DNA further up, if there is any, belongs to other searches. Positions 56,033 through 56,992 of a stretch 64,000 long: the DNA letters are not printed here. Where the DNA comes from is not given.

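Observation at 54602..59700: tRNA-Asp-proximal cluster: winged-helix proteins, EEP nuclease, acidic ORFans and an Upf1-like SF1 helicase, a candidate nuclease-helicase module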

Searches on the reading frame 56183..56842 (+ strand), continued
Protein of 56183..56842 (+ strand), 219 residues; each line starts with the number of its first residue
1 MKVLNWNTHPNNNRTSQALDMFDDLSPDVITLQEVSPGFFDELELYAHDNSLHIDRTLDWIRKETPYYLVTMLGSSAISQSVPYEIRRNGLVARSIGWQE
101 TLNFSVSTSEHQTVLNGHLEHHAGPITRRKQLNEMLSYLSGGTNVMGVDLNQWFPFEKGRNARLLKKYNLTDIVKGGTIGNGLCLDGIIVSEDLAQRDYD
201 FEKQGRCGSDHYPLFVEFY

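Call 50: search_protein_families(library=ncbifam, proteins=[P0242, P0243, P0244, P0245, P0246, P0247, P0249, P0254], max_evalue=0.001)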
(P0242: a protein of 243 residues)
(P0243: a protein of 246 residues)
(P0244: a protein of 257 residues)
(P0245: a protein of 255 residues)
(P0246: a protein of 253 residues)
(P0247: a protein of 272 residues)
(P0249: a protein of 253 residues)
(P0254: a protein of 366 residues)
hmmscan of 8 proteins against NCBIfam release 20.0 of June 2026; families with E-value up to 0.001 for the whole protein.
P0242 (243 aa): 4 families
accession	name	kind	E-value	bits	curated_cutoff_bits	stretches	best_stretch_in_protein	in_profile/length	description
NF003842.0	PRK05421.1-4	equivalog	2.8e-11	43.3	144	1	1-241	32-254/259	endonuclease/exonuclease/phosphatase family protein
TIGR00195.1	exoDNase_III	equivalog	8.8e-09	35.3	182.55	1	1-198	1-188/254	exodeoxyribonuclease III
TIGR00633.1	xth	equivalog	4.2e-08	33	99.05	1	1-200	1-193/255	exodeoxyribonuclease III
NF003840.0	PRK05421.1-2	equivalog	4e-06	26.1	163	0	111-159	165-214/282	endonuclease/exonuclease/phosphatase family protein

P0243 (246 aa): 5 families
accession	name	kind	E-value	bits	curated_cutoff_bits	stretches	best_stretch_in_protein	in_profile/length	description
TIGR00633.1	xth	equivalog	1.2e-10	41.4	99.05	1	1-87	1-75/255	exodeoxyribonuclease III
TIGR00195.1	exoDNase_III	equivalog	2.7e-08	33.7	182.55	1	1-35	1-35/254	exodeoxyribonuclease III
NF003842.0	PRK05421.1-4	equivalog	1.7e-07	30.9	144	0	1-42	32-76/259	endonuclease/exonuclease/phosphatase family protein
NF003840.0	PRK05421.1-2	equivalog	1.5e-06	27.6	163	0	1-36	62-97/282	endonuclease/exonuclease/phosphatase family protein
NF010489.0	PRK13911.1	equivalog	0.00055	19.8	503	0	1-35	1-36/250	exodeoxyribonuclease III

P0244 (257 aa): 3 families
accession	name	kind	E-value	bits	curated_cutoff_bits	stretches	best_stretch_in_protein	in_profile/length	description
NF003842.0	PRK05421.1-4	equivalog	4e-12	46.1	144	2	163-257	180-255/259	endonuclease/exonuclease/phosphatase family protein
TIGR00633.1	xth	equivalog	5.7e-12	45.7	99.05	1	9-62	1-54/255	exodeoxyribonuclease III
TIGR00195.1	exoDNase_III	equivalog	3.1e-07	30.3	182.55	1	9-62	1-53/254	exodeoxyribonuclease III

P0245 (255 aa): 5 families
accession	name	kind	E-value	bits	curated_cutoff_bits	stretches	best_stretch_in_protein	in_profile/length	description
NF003842.0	PRK05421.1-4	equivalog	8.1e-13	48.3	144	1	1-248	32-257/259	endonuclease/exonuclease/phosphatase family protein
NF003840.0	PRK05421.1-2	equivalog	4.2e-08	32.6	163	1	1-246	62-278/282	endonuclease/exonuclease/phosphatase family protein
TIGR00633.1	xth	equivalog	2.8e-07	30.3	99.05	1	1-201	1-191/255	exodeoxyribonuclease III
NF010489.0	PRK13911.1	equivalog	1.3e-06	28.3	503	0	137-202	125-187/250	exodeoxyribonuclease III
TIGR00195.1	exoDNase_III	equivalog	2.7e-06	27.2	182.55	1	1-163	1-153/254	exodeoxyribonuclease III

P0246 (253 aa): 4 families
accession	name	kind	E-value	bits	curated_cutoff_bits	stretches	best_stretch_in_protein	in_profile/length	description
TIGR00195.1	exoDNase_III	equivalog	1.4e-08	34.6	182.55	1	1-55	1-58/254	exodeoxyribonuclease III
NF003842.0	PRK05421.1-4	equivalog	2.6e-08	33.6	144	0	191-250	195-255/259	endonuclease/exonuclease/phosphatase family protein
TIGR00633.1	xth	equivalog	2.1e-07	30.8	99.05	1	1-51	1-55/255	exodeoxyribonuclease III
NF003840.0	PRK05421.1-2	equivalog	0.00026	20.2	163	0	194-250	222-278/282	endonuclease/exonuclease/phosphatase family protein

P0247 (272 aa): 4 families
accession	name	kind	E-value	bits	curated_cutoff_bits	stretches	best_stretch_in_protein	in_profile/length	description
NF003842.0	PRK05421.1-4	equivalog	5.8e-09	35.7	144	1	233-271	219-256/259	endonuclease/exonuclease/phosphatase family protein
TIGR00633.1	xth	equivalog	9.2e-07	28.6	99.05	0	4-38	2-37/255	exodeoxyribonuclease III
TIGR00195.1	exoDNase_III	equivalog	0.00023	20.8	182.55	0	4-38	2-36/254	exodeoxyribonuclease III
NF003840.0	PRK05421.1-2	equivalog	0.00044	19.4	163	0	233-271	243-279/282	endonuclease/exonuclease/phosphatase family protein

P0249 (253 aa): 3 families
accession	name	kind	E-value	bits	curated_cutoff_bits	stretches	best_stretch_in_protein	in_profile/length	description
NF003842.0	PRK05421.1-4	equivalog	7.6e-09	35.3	144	1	2-242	33-256/259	endonuclease/exonuclease/phosphatase family protein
TIGR00633.1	xth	equivalog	9.8e-09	35.1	99.05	1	1-161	1-156/255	exodeoxyribonuclease III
TIGR00195.1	exoDNase_III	equivalog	8.4e-06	25.6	182.55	1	1-161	1-153/254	exodeoxyribonuclease III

P0254 (366 aa): 4 families
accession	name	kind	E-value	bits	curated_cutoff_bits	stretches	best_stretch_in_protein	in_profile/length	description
NF003842.0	PRK05421.1-4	equivalog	2e-15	56.9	144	1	72-318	31-255/259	endonuclease/exonuclease/phosphatase family protein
TIGR00633.1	xth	equivalog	1.5e-08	34.5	99.05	1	73-147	1-73/255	exodeoxyribonuclease III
NF003840.0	PRK05421.1-2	equivalog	4.5e-08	32.5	163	0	282-320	243-280/282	endonuclease/exonuclease/phosphatase family protein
TIGR00195.1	exoDNase_III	equivalog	5.4e-06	26.2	182.55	1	73-232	1-149/254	exodeoxyribonuclease III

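Call 61: search_protein_families(library=phrogs, proteins=[window:56183-56842:+], max_evalue=0.01)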
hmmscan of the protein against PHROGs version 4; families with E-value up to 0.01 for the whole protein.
window:56183-56842:+ (219 aa): 0 families

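Call 65: find_encoding_contigs(protein=P0118, flank=8000, max_places=3)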
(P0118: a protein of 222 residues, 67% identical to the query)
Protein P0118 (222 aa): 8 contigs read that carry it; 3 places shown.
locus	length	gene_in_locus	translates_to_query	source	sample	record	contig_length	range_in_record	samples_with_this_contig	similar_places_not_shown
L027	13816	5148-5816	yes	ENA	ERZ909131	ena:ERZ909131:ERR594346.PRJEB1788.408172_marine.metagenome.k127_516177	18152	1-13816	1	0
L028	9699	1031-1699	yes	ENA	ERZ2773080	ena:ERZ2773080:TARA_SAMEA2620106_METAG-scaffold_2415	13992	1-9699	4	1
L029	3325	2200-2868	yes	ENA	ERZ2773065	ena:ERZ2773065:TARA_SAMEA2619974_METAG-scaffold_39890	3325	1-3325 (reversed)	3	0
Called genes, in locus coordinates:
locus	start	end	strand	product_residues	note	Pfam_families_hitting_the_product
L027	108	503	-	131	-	-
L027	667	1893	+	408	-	PF04851:ResIII, PF00270:DEAD, PF00271:Helicase_C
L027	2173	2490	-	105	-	-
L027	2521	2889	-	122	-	-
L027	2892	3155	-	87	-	-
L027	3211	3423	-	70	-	-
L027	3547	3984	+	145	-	-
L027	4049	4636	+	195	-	-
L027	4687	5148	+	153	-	-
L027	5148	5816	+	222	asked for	-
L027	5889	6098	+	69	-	PF00313:CSD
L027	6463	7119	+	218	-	PF11271:PorA (faint)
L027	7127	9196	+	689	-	PF04851:ResIII, PF13086:AAA_11, PF13604:AAA_30, PF01443:Viral_helicase1 (faint), PF05127:NAT10_TcmA_helicase (weak), PF13245:AAA_19, PF13086:AAA_11, PF13087:AAA_12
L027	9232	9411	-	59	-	-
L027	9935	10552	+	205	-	-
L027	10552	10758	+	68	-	-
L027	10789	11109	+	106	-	-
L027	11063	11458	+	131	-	-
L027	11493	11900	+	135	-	-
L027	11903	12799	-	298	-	PF03372:Exo_endo_phos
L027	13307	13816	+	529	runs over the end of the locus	PF16656:Pur_ac_phosph_N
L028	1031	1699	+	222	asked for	-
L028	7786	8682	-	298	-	PF03372:Exo_endo_phos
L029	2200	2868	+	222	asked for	-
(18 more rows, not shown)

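Call 74: find_related_loci(query=A1, collection=metagenome_contigs, flank=6000)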
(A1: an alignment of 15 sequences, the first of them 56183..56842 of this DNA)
Query A1 (219 aa) in metagenome_contigs; peptide patterns used: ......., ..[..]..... (x = any residue, [..] = any of these).
508 stretches matched a pattern; 17 encode a relative of the query (tblastn E <= 1e-3); 17 distinct loci.
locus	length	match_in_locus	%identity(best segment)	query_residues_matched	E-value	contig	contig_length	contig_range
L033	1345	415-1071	83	1-219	2e-135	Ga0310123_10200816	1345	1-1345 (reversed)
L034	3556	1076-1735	76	1-219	5e-118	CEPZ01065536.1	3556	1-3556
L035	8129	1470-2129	72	1-219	4e-112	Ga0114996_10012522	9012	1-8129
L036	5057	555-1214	72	1-219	2e-111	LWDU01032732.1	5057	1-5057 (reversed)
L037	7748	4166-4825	72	1-219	3e-111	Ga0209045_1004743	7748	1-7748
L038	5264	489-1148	72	1-219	2e-111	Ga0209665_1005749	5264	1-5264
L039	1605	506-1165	72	1-219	4e-119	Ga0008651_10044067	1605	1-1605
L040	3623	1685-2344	73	1-219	6e-112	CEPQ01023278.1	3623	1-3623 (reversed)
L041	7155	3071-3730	72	1-219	2e-109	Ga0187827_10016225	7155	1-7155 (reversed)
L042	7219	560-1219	70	1-219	4e-107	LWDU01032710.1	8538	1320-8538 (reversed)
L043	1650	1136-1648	70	1-170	1e-85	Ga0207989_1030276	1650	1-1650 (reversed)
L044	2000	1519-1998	69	1-159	2e-76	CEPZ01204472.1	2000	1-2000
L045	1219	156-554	66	1-133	5e-59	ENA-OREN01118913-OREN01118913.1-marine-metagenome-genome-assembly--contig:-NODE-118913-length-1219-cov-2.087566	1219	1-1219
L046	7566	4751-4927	38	12-72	2e-7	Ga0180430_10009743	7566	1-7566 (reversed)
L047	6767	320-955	25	2-218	7e-6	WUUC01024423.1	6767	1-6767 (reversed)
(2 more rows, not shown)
